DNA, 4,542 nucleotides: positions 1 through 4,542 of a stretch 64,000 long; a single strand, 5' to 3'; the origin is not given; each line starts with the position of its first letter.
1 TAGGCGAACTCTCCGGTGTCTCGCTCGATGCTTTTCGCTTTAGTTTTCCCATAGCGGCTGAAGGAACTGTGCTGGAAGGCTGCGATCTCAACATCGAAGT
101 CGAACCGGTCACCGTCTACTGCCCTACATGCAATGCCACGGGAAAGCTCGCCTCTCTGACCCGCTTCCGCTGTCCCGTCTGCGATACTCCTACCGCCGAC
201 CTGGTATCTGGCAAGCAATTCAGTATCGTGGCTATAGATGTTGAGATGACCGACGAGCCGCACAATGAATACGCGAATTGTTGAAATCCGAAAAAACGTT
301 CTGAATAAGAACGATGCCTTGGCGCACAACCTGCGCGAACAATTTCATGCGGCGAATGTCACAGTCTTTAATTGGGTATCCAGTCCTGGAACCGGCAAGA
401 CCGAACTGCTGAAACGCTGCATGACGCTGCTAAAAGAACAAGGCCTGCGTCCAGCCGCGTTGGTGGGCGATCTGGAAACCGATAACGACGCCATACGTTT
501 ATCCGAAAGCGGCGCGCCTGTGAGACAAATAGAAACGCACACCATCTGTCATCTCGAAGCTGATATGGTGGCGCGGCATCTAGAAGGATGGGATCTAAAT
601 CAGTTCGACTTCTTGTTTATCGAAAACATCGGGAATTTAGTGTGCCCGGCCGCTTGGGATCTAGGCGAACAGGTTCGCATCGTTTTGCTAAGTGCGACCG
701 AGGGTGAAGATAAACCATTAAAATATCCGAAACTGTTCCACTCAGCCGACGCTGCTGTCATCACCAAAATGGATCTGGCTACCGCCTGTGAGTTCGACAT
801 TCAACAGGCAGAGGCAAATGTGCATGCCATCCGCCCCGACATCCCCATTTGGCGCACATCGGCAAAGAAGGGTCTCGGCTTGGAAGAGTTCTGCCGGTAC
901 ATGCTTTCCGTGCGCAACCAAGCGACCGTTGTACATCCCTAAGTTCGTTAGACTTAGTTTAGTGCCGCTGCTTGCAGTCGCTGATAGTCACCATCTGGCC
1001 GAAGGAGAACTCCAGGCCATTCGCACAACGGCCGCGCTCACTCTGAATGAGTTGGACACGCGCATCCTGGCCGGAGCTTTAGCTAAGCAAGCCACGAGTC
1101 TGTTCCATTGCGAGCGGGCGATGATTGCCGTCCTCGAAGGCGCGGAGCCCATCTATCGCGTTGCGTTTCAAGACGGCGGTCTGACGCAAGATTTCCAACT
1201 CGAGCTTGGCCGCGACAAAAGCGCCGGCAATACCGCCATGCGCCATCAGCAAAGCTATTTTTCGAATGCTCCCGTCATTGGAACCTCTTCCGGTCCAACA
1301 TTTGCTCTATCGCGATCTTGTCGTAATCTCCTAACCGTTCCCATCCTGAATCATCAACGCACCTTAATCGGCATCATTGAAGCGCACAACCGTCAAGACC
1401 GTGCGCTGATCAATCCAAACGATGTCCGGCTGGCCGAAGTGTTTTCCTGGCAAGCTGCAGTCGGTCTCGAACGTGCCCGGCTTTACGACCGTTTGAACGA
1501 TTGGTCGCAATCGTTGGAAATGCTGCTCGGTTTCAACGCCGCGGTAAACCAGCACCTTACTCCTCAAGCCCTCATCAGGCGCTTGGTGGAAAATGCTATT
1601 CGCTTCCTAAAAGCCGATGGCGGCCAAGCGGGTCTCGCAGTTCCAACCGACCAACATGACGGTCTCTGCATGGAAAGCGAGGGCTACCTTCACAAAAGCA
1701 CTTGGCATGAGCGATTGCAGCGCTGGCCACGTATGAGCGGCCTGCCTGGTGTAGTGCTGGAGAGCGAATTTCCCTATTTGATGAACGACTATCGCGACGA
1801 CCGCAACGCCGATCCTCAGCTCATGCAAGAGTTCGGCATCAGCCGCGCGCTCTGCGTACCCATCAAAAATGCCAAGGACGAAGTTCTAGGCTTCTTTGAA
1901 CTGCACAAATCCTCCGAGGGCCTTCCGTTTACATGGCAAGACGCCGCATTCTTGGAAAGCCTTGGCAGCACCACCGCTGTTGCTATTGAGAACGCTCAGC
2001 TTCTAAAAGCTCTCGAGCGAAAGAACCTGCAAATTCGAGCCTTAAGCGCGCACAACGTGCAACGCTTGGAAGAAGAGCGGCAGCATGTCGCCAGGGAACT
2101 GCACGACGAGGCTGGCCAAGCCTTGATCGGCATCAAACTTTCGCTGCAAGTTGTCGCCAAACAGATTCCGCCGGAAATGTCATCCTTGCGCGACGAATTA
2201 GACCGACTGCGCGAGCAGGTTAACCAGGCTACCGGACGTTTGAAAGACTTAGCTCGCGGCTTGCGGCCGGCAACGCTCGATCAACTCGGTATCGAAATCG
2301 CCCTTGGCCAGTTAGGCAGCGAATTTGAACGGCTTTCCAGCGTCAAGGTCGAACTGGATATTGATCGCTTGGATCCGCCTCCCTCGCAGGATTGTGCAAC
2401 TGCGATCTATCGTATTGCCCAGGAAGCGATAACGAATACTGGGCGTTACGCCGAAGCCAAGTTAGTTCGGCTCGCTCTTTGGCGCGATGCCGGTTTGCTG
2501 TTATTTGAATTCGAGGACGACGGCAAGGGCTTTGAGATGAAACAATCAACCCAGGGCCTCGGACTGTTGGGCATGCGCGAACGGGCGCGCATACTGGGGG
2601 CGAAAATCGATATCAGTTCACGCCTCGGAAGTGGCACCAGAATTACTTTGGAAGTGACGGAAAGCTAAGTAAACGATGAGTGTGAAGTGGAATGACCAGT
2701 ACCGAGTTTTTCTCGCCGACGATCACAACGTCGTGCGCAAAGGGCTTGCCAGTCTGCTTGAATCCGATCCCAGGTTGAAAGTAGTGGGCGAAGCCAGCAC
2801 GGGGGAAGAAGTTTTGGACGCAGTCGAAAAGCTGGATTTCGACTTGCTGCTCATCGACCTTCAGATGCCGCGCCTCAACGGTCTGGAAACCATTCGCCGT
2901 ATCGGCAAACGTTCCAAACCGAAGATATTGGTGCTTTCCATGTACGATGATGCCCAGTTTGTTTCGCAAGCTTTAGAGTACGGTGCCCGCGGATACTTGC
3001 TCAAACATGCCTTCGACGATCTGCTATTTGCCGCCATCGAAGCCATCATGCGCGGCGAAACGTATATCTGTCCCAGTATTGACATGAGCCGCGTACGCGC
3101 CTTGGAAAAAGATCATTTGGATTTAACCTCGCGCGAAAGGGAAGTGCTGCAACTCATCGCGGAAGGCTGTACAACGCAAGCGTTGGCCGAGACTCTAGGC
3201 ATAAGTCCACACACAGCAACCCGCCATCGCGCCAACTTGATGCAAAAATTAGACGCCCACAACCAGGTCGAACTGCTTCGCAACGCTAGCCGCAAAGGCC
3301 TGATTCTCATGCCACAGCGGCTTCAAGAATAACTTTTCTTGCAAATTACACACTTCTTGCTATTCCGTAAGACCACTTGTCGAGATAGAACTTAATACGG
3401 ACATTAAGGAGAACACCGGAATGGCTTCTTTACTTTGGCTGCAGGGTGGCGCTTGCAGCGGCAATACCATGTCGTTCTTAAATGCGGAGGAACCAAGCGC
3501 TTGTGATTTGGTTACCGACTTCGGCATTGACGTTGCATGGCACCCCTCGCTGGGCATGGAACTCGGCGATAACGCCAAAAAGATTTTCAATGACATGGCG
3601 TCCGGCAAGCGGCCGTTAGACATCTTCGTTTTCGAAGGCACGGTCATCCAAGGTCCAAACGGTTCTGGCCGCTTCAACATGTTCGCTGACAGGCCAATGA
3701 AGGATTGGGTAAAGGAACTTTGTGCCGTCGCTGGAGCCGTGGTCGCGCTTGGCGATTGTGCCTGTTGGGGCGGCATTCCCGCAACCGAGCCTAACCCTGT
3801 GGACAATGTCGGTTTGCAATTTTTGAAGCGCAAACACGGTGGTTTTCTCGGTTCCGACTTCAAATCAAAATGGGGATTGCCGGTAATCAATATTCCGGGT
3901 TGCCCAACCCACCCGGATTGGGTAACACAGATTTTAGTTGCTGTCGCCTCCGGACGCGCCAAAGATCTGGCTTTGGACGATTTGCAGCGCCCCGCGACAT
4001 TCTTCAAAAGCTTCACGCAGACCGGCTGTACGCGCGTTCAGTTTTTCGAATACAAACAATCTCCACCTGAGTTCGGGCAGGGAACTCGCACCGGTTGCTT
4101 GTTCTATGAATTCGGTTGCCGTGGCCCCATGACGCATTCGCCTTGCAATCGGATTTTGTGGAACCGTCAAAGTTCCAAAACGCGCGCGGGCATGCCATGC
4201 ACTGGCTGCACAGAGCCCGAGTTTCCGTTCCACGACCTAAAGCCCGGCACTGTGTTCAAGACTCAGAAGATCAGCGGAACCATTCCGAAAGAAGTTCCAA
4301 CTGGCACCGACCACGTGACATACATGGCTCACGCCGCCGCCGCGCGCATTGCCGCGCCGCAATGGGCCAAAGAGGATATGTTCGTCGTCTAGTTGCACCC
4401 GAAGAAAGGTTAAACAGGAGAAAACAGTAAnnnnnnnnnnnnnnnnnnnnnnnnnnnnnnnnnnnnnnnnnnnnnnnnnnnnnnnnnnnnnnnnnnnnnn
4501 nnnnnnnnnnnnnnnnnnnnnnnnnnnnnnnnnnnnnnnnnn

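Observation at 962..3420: Dedicated two-component system (soluble GAF-GAF kinase + NarL-type regulator) inserted between hypAB and the hydrogenase structural genes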

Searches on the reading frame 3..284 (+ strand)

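Call 6: search_protein_families(library=pfam, proteins=[window:3-284:+], max_evalue=0.01)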
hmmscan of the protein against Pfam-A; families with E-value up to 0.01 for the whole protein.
window:3-284:+ (93 aa): 2 families
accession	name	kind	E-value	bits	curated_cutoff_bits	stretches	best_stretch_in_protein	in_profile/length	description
PF01155.25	HypA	-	1.8e-17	63.8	28.9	1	1-79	34-111/112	Hydrogenase/urease nickel incorporation, metallochaperone, hypA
PF23548.1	Zn_ribbon_FGT1_2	-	0.0037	17.3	27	0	52-61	18-27/35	FORGETTER1 second zinc ribbon domain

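Call 7: search_protein_families(library=ncbifam, proteins=[window:3-284:+], max_evalue=0.001)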
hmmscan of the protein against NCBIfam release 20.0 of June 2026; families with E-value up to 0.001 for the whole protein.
window:3-284:+ (93 aa): 6 families
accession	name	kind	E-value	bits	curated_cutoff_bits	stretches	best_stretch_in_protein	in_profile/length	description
TIGR00100.1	hypA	equivalog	1.1e-18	67.3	88.1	1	1-81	34-114/116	hydrogenase maturation nickel metallochaperone HypA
NF009046.0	PRK12380.1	subfamily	1.1e-11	45.1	113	1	1-81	34-113/113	hydrogenase/urease nickel incorporation protein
NF001976.0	PRK00762.1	equivalog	1.5e-10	40.9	146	1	1-85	34-123/124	hydrogenase maturation nickel metallochaperone HypA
NF002979.0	PRK03681.1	subfamily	3.4e-10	40.1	121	1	1-81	34-114/116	hydrogenase/urease nickel incorporation protein HypA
NF001839.0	PRK00564.1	equivalog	2.6e-05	24.4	112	1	1-81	34-115/117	hydrogenase/urease nickel incorporation protein HypA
NF003008.0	PRK03824.1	equivalog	0.00022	21.2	125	0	1-50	34-83/135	hydrogenase nickel incorporation protein HypA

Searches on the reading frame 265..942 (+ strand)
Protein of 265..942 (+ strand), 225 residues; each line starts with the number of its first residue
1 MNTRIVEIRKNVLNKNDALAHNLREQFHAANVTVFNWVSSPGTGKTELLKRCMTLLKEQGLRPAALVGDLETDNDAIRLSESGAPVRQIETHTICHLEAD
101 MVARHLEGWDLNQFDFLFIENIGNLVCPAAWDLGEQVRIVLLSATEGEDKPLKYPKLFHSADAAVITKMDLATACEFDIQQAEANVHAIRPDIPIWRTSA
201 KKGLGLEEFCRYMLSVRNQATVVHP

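Call 6: search_protein_families(library=pfam, proteins=[window:265-942:+], max_evalue=0.01)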
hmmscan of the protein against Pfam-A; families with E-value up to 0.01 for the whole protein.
window:265-942:+ (225 aa): 5 families
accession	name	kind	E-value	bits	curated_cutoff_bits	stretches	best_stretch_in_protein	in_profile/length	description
PF02492.25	cobW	-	1.3e-18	67.6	20.7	1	39-195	7-178/180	CobW/HypB/UreG, nucleotide-binding domain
PF03193.22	RsgA_GTPase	-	0.00045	20.5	30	0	8-94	3-87/174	RsgA GTPase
PF13245.12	AAA_19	-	0.0028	18.3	25.1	1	30-132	9-109/134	AAA domain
PF03205.20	MobB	-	0.0042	17.4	26.6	0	36-97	3-70/133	Molybdopterin guanine dinucleotide synthesis protein B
PF13604.12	AAA_30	-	0.0045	17.2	27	1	26-107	12-82/191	AAA domain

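Call 7: search_protein_families(library=ncbifam, proteins=[window:265-942:+], max_evalue=0.001)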
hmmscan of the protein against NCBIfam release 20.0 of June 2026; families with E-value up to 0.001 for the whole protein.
window:265-942:+ (225 aa): 4 families
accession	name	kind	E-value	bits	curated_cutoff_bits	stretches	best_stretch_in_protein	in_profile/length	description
TIGR00073.1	hypB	equivalog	7.1e-72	241.4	121.2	1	6-217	4-214/217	hydrogenase nickel incorporation protein HypB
NF007775.0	PRK10463.1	equivalog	8.8e-61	205.8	385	1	3-213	75-284/290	hydrogenase nickel incorporation protein HypB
TIGR00101.1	ureG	equivalog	0.00017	21.5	204.2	1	64-212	32-190/199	urease accessory protein UreG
NF011056.0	PRK14489.1-1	equivalog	0.00098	18.3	379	0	17-89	188-266/363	bifunctional molybdenum cofactor guanylyltransferase MobA/molybdopterin-guanine dinucleotide biosynthesis adaptor protein MobB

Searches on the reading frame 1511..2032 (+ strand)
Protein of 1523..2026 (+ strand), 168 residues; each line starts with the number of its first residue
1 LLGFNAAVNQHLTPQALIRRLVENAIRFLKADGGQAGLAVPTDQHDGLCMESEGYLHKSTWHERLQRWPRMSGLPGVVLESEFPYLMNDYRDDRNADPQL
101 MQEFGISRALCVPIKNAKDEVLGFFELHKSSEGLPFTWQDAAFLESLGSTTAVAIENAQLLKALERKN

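Call 11: search_solved_structures(query=window:1523-2026:+, max_evalue=1, show_alignments=5)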
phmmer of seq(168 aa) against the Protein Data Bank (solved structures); distinct sequences matched with E-value up to 1: 24.
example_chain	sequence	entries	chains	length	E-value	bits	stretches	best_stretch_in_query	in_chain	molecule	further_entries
3lfv_A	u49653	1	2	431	1.4e-09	41.1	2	73-162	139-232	cGMP-specific 3',5'-cyclic phosphodiesterase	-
3mf0_A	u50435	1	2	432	1.5e-09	41.1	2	73-162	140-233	cGMP-specific 3',5'-cyclic phosphodiesterase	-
9lss_A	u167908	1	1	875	1.1e-08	38.3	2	73-162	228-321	cGMP-specific 3',5'-cyclic phosphodiesterase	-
3bjc_A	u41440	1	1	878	1.1e-08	38.2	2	73-162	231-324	cGMP-specific 3',5'-cyclic phosphodiesterase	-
6mzb_B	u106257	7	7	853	1.8e-05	27.7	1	66-154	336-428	Rod cGMP-specific 3',5'-cyclic phosphodiesterase subunit beta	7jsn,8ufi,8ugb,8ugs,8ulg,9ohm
2y79_A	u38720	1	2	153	5.3e-05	26.2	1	15-162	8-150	REDOX SENSOR HISTIDINE KINASE RESPONSE REGULATOR DEVS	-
2vzw_A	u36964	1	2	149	8.8e-05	25.5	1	45-162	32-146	PROBABLE HISTIDINE KINASE RESPONSE REGULATOR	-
2y8h_A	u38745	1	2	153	0.00011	25.2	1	15-162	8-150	TWO COMPONENT SENSOR HISTIDINE KINASE DEVS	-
6mzb_A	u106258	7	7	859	0.00017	24.5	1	67-157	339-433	Rod cGMP-specific 3',5'-cyclic phosphodiesterase subunit alpha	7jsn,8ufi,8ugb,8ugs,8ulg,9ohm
2w3d_A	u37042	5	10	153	0.00024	24.1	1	15-162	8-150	TWO COMPONENT SENSOR HISTIDINE KINASE DEVS (GAF FAMILY PROTEIN)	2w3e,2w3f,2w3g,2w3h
4ynr_A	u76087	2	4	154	0.00025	24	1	15-162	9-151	Redox sensor histidine kinase response regulator DevS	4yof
2k31_A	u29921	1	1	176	0.00064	22.7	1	73-162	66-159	Phosphodiesterase 5A, cGMP-specific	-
6x88_A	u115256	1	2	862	0.0082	19.1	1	67-152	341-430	Cone cGMP-specific 3',5'-cyclic phosphodiesterase subunit alpha'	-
5w10_A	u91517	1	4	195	0.013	18.4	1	63-158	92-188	cGMP-specific phosphodiesterase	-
9cxg_A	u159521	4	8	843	0.033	17.1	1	66-149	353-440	Cone cGMP-specific 3',5'-cyclic phosphodiesterase subunit alpha'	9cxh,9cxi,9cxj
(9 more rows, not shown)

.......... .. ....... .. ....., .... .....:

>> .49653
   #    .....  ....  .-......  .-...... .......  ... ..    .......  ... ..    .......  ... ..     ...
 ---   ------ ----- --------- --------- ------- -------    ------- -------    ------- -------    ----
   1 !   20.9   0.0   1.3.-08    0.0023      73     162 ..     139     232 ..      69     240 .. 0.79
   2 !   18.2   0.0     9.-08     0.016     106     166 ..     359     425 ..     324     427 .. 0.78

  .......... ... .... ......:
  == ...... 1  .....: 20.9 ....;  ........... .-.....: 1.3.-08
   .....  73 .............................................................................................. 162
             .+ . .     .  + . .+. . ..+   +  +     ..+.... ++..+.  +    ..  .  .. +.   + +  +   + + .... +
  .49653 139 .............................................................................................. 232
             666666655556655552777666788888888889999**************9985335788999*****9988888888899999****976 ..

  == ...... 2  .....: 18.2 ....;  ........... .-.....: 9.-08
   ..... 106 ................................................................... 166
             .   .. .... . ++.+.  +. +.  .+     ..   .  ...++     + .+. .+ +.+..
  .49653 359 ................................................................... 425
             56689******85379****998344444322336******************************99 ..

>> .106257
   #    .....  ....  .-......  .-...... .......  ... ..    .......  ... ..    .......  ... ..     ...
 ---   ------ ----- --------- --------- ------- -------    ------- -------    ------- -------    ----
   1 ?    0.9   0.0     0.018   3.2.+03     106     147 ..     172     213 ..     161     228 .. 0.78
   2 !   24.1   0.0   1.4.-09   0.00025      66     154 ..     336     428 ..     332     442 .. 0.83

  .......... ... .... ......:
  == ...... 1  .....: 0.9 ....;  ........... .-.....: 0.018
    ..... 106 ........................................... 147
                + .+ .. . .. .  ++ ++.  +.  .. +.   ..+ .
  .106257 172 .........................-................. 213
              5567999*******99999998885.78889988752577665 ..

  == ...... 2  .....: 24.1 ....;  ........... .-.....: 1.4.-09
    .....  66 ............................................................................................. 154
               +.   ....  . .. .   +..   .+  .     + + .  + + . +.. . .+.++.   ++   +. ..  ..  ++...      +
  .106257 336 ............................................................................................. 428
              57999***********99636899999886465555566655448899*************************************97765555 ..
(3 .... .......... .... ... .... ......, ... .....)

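Call 72: predict_structure(alignment_id=A2)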
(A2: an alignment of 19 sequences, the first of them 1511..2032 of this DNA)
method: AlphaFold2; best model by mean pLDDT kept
length: 174 residues; sequences in the alignment: 19
mean_pLDDT: 87.1   pTM: 0.83
mean pLDDT of the five models: 87.1, 87.1, 86.8, 86.7, 86.6
residues with pLDDT >= 90: 115; 70-90: 36; 50-70: 23; < 50: 0
segments of 3 or more residues with pLDDT < 50: none
pLDDT, mean of each block of 10 residues (from residue 1): 55 67 90 95 83 94 93 95 96 93 93 96 94 95 95 84 75 62
secondary structure, 60 per line:
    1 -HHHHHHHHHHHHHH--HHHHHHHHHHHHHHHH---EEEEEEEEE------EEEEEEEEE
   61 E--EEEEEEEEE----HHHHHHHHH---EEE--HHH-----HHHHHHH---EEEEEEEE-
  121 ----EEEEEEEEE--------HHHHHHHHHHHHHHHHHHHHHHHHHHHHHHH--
elements in order: H2-15 H18-33 E37-45 E52-61 E64-72 H77-85 E89-91 H102-108 E112-119 E125-133 H142-172

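Call 74: fold_search(model_id=the predicted structure, library=pdb)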
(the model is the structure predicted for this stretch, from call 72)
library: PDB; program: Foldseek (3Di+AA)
matches with E <= 10: 1293; with E <= 0.001: 352
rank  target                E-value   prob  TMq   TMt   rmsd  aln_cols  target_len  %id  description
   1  3lfv_A                2.6e-10  1.00  0.83  0.39   3.1       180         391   23  crystal structure of unliganded PDE5A GAF domain (released 2010-09-22)
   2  1ykd_A                1.2e-09  1.00  0.66  0.32   6.4       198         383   21  Crystal Structure of the Tandem GAF Domains from a Cyanobacterial Adenylyl Cyclase: Novel Modes of Ligand-Binding and  (released 2005-02-22)
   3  3mf0_B                1.2e-09  1.00  0.81  0.40   3.1       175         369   22  Crystal structure of PDE5A GAF domain (89-518) (released 2010-09-22)
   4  1ykd_B                1.2e-09  1.00  0.68  0.34   5.2       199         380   20  Crystal Structure of the Tandem GAF Domains from a Cyanobacterial Adenylyl Cyclase: Novel Modes of Ligand-Binding and  (released 2005-02-22)
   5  4mcw_A                1.8e-09  1.00  0.73  0.38   3.9       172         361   19  Crystal structure of a HD-GYP domain (a cyclic-di-GMP phosphodiesterase) containing a tri-nuclear metal centre (released 2014-02-19)
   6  3mf0_A                1.9e-09  1.00  0.83  0.41   3.1       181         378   23  Crystal structure of PDE5A GAF domain (89-518) (released 2010-09-22)
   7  4mcw_B                2.0e-09  1.00  0.73  0.38   4.0       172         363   20  Crystal structure of a HD-GYP domain (a cyclic-di-GMP phosphodiesterase) containing a tri-nuclear metal centre (released 2014-02-19)
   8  3ibj_A                3.0e-09  1.00  0.67  0.21   4.9       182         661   21  X-ray structure of PDE2A (released 2009-10-27)
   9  3lfv_B                4.6e-09  1.00  0.81  0.39   3.0       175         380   22  crystal structure of unliganded PDE5A GAF domain (released 2010-09-22)
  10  2k31_MODEL_1_A        7.0e-09  1.00  0.63  0.72   3.4       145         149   19  Solution Structure of cGMP-binding GAF domain of Phosphodiesterase 5 (released 2008-06-03)
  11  1mc0                  1.0e-08  1.00  0.67  0.37   9.9       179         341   18  Regulatory Segment of Mouse 3',5'-Cyclic Nucleotide Phosphodiesterase 2A, Containing the GAF A and GAF B Domains (released 2002-10-02)
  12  9cxg_B                1.1e-08  1.00  0.78  0.20   3.4       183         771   13  Structure of PDE6C in complex with inhibitory cone p gamma in the presence of cGMP (released 2024-12-18)
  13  5w10_A                1.1e-08  1.00  0.63  0.63   4.1       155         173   17  Lcd1 GAF domain in complex with cAMP ligand (released 2017-06-28)
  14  5w10_B                1.4e-08  1.00  0.63  0.63   4.1       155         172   17  Lcd1 GAF domain in complex with cAMP ligand (released 2017-06-28)
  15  9cxh_B                1.8e-08  1.00  0.80  0.20   3.0       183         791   14  Structure of PDE6C in complex with the rod inhibitory p gamma subunit in the presence of cGMP (released 2024-12-18)
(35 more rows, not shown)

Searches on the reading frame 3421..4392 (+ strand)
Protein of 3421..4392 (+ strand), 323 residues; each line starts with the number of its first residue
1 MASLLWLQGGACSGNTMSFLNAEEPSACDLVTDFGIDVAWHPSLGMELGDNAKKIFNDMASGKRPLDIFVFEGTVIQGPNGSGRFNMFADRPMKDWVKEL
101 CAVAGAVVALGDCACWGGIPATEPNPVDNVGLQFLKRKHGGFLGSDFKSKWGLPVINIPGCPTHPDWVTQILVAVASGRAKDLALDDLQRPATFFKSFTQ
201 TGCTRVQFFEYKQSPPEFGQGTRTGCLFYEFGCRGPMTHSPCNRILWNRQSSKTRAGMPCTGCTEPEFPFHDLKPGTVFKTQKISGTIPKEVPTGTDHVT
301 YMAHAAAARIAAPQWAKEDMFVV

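Call 6: search_protein_families(library=pfam, proteins=[window:3421-4392:+], max_evalue=0.01)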
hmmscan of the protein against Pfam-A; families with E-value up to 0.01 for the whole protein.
window:3421-4392:+ (323 aa): 2 families
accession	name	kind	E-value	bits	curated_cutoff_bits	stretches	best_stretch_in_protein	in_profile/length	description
PF01058.29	Oxidored_q6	-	2.2e-29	102.2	27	1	12-174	1-127/128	NADH ubiquinone oxidoreductase, 20 Kd subunit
PF14720.11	NiFe_hyd_SSU_C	-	7.8e-21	74.7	27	1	196-270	2-74/80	NiFe/NiFeSe hydrogenase small subunit C-terminal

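Call 7: search_protein_families(library=ncbifam, proteins=[window:3421-4392:+], max_evalue=0.001)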
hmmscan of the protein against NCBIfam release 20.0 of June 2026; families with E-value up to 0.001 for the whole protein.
window:3421-4392:+ (323 aa): 4 families
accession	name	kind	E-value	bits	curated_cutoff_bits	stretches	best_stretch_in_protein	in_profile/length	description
NF045520.1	H2_NiFeSe_small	exception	4.7e-40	137.9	470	1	3-269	41-305/314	NiFeSe hydrogenase small subunit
TIGR00391.1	hydA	subfamily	1.5e-36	126.3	179.5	1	4-290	53-322/365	hydrogenase small subunit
NF007779.0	PRK10468.1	equivalog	2.5e-29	102.4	659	1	4-272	51-304/372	hydrogenase 2 small subunit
NF045875.1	F420_non_VhuG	exception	0.00063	19.1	450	0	96-121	70-95/286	F420-non-reducing hydrogenase subunit VhuG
